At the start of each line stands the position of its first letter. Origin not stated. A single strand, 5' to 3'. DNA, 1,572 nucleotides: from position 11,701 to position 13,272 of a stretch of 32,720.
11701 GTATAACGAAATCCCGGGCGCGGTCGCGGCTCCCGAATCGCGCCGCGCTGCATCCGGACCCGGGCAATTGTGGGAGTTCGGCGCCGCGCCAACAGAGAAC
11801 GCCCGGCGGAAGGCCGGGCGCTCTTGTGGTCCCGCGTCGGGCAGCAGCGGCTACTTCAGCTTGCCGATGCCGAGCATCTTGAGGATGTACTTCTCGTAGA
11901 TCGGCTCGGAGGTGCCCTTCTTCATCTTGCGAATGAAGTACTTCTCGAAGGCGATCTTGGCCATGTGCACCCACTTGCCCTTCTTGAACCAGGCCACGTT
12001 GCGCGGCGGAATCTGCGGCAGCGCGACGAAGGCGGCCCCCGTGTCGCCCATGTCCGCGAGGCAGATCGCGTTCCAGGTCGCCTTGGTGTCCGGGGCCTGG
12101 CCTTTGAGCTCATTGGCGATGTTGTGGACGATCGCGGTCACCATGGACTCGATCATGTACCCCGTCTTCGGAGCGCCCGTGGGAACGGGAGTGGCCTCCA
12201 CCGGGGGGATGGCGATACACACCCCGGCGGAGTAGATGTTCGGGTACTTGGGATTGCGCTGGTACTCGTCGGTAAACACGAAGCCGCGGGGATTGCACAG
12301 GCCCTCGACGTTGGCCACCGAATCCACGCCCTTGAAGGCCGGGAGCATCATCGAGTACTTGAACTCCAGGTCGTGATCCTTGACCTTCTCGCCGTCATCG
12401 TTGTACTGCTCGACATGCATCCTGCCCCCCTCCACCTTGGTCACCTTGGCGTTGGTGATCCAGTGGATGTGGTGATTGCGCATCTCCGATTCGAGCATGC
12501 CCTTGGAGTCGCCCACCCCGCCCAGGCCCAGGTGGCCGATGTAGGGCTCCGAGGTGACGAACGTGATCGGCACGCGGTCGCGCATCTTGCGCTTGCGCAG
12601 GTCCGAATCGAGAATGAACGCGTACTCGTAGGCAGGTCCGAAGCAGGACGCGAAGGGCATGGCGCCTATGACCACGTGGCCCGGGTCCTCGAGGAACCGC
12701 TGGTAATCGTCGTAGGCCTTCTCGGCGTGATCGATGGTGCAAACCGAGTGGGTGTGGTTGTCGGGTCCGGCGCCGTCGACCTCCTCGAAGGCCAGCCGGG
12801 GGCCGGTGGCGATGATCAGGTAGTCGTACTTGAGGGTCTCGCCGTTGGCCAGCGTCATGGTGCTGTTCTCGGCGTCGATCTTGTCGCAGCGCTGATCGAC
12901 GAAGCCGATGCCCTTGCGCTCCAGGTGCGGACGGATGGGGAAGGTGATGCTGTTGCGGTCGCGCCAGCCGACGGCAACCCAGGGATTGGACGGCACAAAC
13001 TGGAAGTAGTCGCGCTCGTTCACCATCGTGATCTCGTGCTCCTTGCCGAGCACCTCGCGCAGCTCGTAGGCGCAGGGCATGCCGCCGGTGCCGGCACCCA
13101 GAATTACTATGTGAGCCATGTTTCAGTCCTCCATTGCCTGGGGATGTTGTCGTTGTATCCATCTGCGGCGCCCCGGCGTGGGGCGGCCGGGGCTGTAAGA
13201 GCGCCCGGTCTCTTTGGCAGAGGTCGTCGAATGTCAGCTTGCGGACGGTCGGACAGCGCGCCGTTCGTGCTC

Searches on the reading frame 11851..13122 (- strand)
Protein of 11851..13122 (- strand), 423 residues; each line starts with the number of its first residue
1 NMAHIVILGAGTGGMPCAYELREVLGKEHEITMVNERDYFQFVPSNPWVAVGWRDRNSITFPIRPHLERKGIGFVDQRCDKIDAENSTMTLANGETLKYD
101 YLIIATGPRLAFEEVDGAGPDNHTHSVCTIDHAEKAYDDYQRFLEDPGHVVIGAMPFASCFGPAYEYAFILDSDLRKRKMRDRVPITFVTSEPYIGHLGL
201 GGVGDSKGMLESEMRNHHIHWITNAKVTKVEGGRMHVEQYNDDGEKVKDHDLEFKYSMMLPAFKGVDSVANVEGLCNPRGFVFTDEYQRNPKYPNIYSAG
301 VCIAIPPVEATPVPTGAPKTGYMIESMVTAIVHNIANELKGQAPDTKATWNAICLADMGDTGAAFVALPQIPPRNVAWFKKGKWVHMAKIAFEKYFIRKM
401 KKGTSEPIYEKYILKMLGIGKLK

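Call 45: search_protein_families(library=pfam, proteins=[window:11851-13122:-], max_evalue=0.0001)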
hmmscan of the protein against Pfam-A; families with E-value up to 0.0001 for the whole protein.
window:11851-13122:- (423 aa): 1 family
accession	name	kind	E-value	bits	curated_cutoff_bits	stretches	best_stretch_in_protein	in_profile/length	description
PF07992.20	Pyr_redox_2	-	1.1e-22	81.2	26.1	1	4-303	2-277/291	Pyridine nucleotide-disulphide oxidoreductase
